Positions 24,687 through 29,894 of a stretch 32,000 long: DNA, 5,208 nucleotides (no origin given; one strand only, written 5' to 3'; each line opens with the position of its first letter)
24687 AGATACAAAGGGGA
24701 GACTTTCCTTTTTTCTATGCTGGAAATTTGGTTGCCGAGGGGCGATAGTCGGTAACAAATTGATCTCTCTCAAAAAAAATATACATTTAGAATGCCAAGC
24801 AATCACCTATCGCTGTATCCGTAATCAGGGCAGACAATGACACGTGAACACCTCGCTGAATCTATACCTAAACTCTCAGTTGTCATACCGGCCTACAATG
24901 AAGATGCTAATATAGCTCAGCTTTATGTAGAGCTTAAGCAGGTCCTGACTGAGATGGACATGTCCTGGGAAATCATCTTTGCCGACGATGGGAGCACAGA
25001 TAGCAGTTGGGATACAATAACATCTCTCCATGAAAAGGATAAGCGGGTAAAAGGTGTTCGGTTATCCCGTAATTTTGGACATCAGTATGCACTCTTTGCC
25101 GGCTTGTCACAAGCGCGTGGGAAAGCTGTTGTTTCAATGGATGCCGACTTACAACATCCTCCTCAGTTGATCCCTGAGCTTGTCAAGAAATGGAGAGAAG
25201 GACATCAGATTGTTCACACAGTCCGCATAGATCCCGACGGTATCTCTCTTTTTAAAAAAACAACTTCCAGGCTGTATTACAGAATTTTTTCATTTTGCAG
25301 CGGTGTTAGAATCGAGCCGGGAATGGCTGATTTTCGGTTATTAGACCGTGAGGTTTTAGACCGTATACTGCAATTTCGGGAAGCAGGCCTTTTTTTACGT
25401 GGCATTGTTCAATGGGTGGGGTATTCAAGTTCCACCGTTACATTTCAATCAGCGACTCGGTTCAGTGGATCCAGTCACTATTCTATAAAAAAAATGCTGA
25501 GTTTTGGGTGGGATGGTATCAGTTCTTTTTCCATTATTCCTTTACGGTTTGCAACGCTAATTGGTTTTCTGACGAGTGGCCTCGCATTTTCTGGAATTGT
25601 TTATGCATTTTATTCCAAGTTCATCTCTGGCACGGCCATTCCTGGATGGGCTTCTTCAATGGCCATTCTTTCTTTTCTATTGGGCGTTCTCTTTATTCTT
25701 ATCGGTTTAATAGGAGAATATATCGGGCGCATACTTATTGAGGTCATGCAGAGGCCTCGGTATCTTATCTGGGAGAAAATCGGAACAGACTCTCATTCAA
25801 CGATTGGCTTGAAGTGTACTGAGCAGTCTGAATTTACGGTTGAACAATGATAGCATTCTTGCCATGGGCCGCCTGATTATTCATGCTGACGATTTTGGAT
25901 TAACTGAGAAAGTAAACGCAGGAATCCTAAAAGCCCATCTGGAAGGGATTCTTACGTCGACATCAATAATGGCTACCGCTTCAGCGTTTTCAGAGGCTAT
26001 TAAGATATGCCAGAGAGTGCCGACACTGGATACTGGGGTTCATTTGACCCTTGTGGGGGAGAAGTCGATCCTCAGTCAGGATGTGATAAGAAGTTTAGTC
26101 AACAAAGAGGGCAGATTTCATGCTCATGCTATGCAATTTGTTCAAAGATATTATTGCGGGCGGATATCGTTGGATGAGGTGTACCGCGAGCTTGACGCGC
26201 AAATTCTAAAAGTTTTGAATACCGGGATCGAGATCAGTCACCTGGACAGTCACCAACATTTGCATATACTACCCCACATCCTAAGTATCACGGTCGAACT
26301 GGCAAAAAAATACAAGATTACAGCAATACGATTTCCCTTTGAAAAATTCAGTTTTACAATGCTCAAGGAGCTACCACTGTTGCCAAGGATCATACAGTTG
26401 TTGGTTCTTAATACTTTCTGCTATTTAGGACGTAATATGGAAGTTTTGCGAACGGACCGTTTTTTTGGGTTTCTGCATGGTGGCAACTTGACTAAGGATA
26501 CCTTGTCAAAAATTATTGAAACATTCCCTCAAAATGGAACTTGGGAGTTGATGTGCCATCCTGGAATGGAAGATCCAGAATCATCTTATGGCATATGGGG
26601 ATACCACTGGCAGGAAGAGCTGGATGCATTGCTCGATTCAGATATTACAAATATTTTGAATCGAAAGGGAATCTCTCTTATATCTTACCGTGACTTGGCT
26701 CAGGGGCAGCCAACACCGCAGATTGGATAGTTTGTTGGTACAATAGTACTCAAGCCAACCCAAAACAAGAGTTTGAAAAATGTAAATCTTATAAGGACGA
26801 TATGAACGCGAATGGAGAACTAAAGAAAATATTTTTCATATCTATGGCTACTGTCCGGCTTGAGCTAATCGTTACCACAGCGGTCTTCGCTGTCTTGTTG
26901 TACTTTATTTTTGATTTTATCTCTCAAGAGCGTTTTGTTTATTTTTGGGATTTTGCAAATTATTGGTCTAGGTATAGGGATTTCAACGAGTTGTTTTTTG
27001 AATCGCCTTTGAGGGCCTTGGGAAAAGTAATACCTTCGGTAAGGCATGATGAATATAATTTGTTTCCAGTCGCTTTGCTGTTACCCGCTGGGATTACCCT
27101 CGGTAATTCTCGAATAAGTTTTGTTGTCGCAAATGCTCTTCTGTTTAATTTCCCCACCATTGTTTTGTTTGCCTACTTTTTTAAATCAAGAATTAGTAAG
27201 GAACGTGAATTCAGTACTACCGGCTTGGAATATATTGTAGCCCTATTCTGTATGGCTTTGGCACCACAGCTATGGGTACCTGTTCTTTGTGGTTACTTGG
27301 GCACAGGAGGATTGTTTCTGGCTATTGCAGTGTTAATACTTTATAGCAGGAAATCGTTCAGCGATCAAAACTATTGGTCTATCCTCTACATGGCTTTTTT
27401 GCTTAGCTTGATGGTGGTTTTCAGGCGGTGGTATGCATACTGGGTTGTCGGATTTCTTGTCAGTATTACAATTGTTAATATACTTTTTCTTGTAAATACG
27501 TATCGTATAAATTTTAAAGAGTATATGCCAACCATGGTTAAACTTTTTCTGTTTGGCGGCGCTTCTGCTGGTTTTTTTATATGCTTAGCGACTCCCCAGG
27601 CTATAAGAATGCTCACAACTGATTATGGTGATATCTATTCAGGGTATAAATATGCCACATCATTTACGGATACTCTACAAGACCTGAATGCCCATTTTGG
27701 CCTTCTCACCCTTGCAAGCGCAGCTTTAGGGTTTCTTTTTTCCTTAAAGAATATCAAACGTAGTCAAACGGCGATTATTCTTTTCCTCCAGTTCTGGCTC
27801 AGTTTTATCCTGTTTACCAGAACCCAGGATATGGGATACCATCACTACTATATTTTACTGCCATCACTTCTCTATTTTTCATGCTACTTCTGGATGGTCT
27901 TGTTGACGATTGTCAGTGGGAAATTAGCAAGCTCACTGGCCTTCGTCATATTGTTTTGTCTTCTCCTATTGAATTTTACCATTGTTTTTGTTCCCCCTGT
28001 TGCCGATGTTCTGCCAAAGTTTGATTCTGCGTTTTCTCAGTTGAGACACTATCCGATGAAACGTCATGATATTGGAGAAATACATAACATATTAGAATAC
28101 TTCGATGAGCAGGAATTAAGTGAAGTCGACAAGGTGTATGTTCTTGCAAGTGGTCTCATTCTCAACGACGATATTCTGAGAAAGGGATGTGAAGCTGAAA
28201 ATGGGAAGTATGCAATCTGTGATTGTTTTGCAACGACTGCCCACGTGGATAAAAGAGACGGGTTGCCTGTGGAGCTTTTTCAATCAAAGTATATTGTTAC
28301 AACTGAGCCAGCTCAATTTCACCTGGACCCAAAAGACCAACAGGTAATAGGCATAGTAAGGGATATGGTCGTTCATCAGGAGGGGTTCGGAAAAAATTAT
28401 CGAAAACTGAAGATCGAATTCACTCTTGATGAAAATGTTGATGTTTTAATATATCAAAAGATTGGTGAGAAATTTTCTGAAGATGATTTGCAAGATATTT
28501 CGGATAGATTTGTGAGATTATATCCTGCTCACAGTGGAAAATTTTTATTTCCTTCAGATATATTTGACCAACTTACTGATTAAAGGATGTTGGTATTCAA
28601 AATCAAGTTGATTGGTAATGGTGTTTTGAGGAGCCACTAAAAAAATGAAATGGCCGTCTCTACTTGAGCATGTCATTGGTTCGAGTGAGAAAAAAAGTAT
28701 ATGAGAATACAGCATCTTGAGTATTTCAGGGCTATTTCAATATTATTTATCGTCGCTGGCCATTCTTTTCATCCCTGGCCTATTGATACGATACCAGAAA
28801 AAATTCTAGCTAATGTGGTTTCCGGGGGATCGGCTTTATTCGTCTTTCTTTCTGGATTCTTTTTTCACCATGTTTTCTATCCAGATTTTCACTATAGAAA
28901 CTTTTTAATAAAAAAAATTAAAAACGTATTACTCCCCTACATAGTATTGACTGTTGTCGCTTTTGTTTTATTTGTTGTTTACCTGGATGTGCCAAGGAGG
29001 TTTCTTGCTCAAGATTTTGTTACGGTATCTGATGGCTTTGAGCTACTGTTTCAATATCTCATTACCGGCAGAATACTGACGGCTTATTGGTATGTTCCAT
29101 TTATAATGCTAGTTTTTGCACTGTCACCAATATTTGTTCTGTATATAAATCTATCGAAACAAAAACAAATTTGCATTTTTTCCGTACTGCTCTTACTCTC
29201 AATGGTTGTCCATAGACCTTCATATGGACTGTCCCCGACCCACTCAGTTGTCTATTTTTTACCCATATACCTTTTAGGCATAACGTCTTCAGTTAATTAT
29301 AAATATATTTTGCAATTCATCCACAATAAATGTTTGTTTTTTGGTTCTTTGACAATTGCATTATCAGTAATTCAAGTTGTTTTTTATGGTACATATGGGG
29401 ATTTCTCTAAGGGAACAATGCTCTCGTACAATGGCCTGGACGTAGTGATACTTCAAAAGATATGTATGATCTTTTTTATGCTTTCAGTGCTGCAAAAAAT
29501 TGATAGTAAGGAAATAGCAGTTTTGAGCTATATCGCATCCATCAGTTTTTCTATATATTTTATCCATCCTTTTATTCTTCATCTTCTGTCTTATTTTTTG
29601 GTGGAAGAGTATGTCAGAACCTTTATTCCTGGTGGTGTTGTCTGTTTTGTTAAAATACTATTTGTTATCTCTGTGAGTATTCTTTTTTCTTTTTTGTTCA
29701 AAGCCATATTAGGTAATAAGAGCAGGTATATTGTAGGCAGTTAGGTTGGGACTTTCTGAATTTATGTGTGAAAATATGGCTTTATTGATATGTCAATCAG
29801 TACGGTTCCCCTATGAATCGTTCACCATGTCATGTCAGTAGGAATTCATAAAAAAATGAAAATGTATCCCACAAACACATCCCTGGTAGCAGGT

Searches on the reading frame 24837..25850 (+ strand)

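Call 7: search_protein_families(library=pfam, proteins=[window:24837-25850:+], max_evalue=0.001)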
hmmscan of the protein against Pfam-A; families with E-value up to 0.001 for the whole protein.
window:24837-25850:+ (337 aa): 2 families
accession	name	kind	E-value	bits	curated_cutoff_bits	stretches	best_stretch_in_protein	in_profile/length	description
PF00535.33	Glycos_transf_2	-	6.7e-32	111.2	23.3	1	14-177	1-167/168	Glycosyl transferase family 2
PF13641.12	Glyco_tranf_2_3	-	5.8e-05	23.7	27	1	11-182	1-179/230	Glycosyltransferase like family 2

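Call 52: search_protein_families(library=ncbifam, proteins=[window:24837-25850:+], max_evalue=0.001)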
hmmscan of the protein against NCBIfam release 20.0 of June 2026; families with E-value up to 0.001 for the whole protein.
window:24837-25850:+ (337 aa): 21 families
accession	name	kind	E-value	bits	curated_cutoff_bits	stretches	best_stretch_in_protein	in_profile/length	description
NF047588.1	GlcsyltransPgfSStrep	equivalog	1.9e-71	240.8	500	1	12-312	2-303/308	glycosyltransferase PgfS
NF007986.1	PRK10714.1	equivalog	1.5e-51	175.3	529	1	8-316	3-313/316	undecaprenyl-phosphate 4-deoxy-4-formamido-L-arabinose transferase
TIGR03937.1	PgaC_IcaA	equivalog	2.2e-15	56.6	422.3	1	7-105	41-136/407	poly-beta-1,6-N-acetyl-D-glucosamine synthase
NF007482.0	PRK10073.1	equivalog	3.8e-13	49.1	423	1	8-117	3-108/334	glycosyltransferase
NF041875.1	EPS_EpsD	equivalog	5.9e-13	48.9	370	1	13-134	1-119/325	exopolysaccharide biosynthesis glycosyltransferase EpsD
NF047683.1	TeichurnBiosyTuaG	equivalog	1e-12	48.2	400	1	9-108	4-100/252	teichuronic acid biosynthesis protein TuaG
TIGR04283.1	glyco_like_mftF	equivalog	2.9e-11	43.4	182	1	13-135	1-115/221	TIGR04283 family arsenosugar biosynthesis glycosyltransferase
NF010496.0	PRK13915.1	equivalog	4.2e-09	35.9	262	1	12-117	32-140/307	glucosyl-3-phosphoglycerate synthase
TIGR04242.1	nodulat_NodC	equivalog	4.7e-09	35.7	550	1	7-121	44-158/395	chitooligosaccharide synthase NodC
NF050050.1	ProtGlycPglI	equivalog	6.7e-09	35.5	500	1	11-126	2-115/306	GalNAc(5)-diNAcBac-PP-undecaprenol beta-1,3-glucosyltransferase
TIGR03965.1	mycofact_glyco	equivalog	1.5e-08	33.9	280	1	5-118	68-178/467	mycofactocin biosynthesis glycosyltransferase MftF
NF038302.1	EPS_HpsE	equivalog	1.7e-08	33.8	300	1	12-105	2-97/307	hormogonium polysaccharide biosynthesis glycosyltransferase HpsE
TIGR03111.1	glyc2_xrt_Gpos1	hypoth_equivalog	2.9e-08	32.9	363.95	1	3-136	41-176/439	TIGR03111 family XrtG-associated glycosyltransferase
NF045692.1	OglycostaseCruG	equivalog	2.9e-07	29.8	600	1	6-120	36-153/386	2'-O-glycosyltransferase CruG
TIGR03469.1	HpnB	hypoth_equivalog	7.9e-07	28.4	379.25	1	6-127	39-168/386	hopene-associated glycosyltransferase HpnB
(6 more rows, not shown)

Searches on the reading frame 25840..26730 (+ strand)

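Call 7: search_protein_families(library=pfam, proteins=[window:25840-26730:+], max_evalue=0.001)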
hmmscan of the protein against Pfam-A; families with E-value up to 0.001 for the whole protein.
window:25840-26730:+ (296 aa): 1 family
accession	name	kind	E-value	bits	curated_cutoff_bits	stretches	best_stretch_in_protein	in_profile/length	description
PF04794.17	YdjC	-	7.9e-73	246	29.7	1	11-274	1-265/266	YdjC-like protein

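Call 52: search_protein_families(library=ncbifam, proteins=[window:25840-26730:+], max_evalue=0.001)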
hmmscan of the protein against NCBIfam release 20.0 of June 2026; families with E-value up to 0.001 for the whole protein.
window:25840-26730:+ (296 aa): 3 families
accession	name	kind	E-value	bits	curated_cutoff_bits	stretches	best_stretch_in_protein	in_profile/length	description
TIGR03473.1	HpnK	hypoth_equivalog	1.5e-60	204.9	232.6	1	11-287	3-282/283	hopanoid biosynthesis-associated protein HpnK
NF002559.0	PRK02134.1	equivalog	1.3e-45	155.9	227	1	11-286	4-249/249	chitin disaccharide deacetylase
NF052308.1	CarbhyDeactlThm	equivalog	2.6e-16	59.7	400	1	12-176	14-163/265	carbohydrate deacetylase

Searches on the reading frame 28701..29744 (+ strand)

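Call 7: search_protein_families(library=pfam, proteins=[window:28701-29744:+], max_evalue=0.001)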
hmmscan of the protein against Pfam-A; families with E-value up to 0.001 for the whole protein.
window:28701-29744:+ (347 aa): 1 family
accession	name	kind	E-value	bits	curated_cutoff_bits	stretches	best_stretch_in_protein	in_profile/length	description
PF01757.29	Acyl_transf_3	-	2.2e-30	106.3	31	1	6-331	4-322/326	Acyltransferase domain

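Call 52: search_protein_families(library=ncbifam, proteins=[window:28701-29744:+], max_evalue=0.001)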
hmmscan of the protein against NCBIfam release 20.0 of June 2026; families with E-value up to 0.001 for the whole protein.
window:28701-29744:+ (347 aa): 0 families
